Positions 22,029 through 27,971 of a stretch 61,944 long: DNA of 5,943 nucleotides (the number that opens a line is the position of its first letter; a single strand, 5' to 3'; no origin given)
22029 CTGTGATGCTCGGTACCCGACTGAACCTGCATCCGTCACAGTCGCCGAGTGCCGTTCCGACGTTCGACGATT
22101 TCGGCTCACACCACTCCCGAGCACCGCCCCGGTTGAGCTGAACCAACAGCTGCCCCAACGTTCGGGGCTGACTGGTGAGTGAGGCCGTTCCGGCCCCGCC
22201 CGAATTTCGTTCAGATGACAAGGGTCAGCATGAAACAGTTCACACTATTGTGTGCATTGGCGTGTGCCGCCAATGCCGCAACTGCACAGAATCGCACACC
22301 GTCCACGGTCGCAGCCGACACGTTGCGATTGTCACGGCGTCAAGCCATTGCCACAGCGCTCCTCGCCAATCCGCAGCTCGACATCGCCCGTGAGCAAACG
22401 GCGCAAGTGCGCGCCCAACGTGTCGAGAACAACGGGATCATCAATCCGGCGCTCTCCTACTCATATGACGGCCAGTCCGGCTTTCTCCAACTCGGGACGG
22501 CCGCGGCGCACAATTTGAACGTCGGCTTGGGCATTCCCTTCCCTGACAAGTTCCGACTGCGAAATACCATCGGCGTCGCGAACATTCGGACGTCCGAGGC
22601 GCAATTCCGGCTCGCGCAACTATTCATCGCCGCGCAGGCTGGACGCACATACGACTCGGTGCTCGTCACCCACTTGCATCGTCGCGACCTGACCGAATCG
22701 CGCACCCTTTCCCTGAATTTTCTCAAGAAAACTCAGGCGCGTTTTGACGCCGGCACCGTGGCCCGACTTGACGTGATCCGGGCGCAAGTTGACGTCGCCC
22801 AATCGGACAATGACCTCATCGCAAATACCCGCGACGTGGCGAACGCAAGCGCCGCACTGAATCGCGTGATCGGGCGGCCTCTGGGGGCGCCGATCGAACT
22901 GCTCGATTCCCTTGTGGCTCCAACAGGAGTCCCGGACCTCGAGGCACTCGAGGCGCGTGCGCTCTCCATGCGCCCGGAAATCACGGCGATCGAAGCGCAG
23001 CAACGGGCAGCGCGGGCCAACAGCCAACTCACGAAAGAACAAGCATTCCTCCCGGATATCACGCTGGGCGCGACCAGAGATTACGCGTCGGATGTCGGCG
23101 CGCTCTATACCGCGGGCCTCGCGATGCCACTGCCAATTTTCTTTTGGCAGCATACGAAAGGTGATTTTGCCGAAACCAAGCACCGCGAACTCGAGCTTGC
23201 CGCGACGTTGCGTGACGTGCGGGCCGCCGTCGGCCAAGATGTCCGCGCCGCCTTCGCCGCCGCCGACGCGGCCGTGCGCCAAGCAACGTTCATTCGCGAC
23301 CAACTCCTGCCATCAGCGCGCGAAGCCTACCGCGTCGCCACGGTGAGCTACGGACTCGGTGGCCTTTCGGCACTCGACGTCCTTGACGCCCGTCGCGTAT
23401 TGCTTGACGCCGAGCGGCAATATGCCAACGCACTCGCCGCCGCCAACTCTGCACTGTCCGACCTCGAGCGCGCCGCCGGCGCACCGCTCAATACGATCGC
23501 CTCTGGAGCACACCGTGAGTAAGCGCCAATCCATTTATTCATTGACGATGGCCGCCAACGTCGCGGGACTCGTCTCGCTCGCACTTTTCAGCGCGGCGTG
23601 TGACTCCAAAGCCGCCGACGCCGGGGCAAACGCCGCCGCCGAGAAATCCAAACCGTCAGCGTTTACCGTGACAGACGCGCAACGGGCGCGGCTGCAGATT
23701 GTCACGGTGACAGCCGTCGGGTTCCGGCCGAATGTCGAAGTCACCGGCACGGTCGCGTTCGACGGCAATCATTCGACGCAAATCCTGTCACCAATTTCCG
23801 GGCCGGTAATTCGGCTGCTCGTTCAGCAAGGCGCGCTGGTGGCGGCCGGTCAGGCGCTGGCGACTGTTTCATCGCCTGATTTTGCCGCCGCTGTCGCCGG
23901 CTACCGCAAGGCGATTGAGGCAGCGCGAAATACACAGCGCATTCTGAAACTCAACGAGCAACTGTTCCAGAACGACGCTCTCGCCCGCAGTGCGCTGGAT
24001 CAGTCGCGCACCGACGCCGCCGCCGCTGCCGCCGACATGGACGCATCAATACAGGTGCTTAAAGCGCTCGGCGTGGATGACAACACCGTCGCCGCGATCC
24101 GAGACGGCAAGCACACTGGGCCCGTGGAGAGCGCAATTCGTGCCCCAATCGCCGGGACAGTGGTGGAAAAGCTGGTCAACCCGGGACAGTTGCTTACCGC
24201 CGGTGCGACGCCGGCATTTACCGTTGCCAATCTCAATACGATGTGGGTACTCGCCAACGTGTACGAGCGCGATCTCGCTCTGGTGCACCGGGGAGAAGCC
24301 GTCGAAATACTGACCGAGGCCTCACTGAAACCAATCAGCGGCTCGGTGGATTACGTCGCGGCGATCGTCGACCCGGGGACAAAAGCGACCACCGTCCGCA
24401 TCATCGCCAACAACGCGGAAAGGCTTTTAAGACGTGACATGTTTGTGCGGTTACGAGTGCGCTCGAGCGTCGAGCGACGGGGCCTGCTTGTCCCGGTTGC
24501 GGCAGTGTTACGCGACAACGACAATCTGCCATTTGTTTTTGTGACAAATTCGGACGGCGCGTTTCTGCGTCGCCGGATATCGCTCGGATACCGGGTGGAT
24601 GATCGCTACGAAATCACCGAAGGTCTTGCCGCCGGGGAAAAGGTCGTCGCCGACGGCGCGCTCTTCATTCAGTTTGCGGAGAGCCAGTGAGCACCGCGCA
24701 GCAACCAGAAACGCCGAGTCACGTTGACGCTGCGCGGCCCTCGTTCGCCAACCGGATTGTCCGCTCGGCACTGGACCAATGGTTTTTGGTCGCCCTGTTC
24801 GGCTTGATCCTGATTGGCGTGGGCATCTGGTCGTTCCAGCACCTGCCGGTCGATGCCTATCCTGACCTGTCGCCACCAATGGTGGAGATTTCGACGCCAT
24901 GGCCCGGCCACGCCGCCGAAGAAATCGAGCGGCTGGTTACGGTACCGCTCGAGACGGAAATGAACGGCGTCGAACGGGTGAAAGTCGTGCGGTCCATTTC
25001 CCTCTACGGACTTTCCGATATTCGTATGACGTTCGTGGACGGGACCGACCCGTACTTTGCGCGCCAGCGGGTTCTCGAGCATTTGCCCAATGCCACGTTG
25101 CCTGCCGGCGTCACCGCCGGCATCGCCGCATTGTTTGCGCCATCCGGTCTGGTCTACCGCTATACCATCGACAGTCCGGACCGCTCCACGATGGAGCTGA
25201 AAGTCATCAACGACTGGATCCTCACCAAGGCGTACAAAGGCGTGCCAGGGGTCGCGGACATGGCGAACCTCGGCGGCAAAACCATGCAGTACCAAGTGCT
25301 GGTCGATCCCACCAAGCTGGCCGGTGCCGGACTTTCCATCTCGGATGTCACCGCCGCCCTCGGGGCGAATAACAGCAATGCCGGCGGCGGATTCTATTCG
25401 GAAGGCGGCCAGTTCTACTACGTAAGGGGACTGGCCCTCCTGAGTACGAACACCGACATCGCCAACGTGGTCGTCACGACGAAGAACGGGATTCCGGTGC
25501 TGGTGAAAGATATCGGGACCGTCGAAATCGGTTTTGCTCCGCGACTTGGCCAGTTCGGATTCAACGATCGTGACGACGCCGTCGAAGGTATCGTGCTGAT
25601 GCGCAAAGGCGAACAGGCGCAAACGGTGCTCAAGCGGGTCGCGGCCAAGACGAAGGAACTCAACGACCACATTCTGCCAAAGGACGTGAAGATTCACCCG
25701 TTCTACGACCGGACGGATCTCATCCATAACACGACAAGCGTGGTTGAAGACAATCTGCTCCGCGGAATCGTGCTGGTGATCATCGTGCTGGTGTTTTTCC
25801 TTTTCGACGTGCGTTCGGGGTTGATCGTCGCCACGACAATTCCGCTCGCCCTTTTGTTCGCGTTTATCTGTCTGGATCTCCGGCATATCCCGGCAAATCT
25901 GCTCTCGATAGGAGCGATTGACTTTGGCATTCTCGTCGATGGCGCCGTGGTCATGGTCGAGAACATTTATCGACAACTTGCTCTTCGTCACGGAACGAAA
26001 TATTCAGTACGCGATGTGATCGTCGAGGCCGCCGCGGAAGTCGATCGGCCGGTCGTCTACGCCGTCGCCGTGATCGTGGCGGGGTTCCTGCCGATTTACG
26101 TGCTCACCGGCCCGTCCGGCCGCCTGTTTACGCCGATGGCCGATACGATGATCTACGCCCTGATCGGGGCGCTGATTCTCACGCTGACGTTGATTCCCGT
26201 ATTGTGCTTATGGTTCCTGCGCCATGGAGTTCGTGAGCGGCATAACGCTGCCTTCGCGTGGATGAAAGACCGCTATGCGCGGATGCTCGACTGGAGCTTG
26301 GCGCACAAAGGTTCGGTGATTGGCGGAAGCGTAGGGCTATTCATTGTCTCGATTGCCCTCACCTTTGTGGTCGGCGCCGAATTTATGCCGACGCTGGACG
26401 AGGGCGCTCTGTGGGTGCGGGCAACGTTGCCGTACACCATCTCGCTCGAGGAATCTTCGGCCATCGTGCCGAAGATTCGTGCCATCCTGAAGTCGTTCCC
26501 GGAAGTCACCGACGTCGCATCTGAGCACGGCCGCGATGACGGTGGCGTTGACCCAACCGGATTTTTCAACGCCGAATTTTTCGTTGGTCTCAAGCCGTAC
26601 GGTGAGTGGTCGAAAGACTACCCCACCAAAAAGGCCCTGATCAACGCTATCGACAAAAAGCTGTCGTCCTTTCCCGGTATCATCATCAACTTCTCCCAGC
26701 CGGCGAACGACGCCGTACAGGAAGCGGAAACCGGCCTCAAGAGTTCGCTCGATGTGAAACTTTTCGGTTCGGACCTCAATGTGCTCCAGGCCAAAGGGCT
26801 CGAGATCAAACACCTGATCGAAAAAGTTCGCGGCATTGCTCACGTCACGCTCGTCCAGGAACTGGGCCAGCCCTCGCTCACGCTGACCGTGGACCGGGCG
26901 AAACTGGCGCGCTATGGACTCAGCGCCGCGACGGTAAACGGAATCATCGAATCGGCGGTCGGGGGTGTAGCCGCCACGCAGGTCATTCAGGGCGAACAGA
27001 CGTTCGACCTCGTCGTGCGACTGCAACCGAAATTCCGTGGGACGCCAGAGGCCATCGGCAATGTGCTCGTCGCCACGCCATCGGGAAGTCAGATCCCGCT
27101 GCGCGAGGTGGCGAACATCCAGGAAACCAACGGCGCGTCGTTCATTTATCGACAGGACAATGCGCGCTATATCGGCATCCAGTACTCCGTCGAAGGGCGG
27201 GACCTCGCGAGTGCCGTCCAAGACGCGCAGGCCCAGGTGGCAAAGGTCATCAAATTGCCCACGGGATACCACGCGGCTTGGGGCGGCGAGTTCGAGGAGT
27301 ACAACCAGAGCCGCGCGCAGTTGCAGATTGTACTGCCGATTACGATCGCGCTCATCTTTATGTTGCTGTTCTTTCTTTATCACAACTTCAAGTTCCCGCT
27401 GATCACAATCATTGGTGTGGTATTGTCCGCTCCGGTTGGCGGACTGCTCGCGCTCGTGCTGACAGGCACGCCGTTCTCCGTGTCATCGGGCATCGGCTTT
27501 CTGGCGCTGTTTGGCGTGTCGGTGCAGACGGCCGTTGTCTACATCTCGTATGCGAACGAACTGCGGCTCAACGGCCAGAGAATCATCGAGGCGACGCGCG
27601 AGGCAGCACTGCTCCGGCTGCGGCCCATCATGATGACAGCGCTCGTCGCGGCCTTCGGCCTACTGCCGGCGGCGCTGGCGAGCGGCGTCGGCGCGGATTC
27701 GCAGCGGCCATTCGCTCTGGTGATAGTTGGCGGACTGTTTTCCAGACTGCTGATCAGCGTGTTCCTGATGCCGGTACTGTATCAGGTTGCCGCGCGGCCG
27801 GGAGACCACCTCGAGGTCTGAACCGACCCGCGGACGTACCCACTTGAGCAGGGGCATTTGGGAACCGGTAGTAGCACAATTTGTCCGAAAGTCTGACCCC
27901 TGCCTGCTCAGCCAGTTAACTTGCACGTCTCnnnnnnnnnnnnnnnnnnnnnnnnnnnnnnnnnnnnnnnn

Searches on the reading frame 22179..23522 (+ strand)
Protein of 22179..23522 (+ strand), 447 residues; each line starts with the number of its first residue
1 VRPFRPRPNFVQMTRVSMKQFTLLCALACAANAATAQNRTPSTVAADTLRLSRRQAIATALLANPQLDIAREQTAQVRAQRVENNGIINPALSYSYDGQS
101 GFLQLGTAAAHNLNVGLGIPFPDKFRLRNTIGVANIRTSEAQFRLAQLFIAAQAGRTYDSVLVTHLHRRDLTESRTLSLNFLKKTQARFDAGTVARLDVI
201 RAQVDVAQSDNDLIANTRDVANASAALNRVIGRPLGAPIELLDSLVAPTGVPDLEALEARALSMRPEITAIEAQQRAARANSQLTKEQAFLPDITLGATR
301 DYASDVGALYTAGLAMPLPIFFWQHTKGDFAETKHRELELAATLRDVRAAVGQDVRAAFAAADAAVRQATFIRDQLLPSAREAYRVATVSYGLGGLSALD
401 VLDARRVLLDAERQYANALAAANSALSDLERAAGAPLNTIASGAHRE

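Call 78: search_protein_families(library=pfam, proteins=[window:22179-23522:+], max_evalue=0.00001)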
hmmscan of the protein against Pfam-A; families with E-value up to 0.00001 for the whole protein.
window:22179-23522:+ (447 aa): 1 family
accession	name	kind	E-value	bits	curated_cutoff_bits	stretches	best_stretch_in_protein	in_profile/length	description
PF02321.23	OEP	-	9e-36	123.9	22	2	254-434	1-187/187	Outer membrane efflux protein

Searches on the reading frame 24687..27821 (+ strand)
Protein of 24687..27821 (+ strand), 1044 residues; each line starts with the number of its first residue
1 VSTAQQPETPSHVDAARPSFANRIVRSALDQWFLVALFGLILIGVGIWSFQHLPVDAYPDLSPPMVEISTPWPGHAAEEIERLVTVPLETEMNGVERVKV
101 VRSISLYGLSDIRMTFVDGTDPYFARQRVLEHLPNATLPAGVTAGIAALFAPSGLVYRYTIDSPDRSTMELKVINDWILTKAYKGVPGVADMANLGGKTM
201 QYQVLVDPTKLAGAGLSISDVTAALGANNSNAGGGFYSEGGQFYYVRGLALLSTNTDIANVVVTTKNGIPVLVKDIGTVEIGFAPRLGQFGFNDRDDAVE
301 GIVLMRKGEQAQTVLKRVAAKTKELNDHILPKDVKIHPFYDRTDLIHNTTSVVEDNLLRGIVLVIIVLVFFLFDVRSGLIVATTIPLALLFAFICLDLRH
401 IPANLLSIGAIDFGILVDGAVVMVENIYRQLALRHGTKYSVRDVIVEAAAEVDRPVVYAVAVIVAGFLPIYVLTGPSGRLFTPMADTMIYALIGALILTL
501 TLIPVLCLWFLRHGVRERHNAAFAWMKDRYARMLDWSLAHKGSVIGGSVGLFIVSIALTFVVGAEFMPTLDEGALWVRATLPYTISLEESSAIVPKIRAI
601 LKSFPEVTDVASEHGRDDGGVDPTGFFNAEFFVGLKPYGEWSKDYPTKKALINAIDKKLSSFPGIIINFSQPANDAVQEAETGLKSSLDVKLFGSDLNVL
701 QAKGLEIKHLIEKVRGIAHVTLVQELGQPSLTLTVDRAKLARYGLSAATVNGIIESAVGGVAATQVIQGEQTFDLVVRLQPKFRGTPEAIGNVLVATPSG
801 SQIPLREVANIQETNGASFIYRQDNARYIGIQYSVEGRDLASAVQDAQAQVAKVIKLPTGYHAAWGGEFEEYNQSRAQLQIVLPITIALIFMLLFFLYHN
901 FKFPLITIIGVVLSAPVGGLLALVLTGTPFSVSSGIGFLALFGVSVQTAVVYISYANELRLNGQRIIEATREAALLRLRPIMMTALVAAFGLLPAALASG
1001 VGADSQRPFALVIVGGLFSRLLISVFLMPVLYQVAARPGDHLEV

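Call 78: search_protein_families(library=pfam, proteins=[window:24687-27821:+], max_evalue=0.00001)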
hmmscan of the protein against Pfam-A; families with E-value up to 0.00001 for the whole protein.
window:24687-27821:+ (1044 aa): 1 family
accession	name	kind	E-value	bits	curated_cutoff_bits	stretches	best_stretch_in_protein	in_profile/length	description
PF00873.25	ACR_tran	-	4.3e-262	872.7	28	1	25-1034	2-1019/1021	AcrB/AcrD/AcrF family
